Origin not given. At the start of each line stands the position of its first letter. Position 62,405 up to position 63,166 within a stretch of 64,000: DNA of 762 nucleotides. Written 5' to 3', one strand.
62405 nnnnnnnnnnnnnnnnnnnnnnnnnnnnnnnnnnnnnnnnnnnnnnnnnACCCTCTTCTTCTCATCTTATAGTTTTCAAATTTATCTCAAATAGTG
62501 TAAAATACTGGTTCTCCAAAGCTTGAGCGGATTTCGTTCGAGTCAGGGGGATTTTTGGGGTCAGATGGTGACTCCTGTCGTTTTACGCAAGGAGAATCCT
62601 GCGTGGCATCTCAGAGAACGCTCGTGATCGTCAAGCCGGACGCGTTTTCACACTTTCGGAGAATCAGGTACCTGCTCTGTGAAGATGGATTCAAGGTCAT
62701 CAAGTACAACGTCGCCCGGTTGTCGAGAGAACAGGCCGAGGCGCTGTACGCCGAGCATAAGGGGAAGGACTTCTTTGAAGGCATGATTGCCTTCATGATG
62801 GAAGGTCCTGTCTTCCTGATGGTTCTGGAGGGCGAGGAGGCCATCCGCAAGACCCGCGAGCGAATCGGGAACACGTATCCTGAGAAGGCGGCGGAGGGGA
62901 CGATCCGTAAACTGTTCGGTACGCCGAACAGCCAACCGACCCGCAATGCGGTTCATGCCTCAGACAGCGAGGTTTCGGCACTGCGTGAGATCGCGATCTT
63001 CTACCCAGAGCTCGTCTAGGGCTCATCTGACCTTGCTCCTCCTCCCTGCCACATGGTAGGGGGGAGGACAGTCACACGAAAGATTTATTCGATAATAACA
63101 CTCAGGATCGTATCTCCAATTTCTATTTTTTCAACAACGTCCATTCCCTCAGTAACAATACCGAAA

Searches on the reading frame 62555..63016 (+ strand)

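Call 51: search_protein_families(library=pfam, proteins=[window:62555-63016:+], max_evalue=0.00001)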
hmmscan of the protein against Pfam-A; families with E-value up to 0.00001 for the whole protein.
window:62555-63016:+ (154 aa): 1 family
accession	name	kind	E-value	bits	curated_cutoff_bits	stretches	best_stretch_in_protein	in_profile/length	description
PF00334.24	NDK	-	2.3e-40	138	27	1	20-152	1-132/135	Nucleoside diphosphate kinase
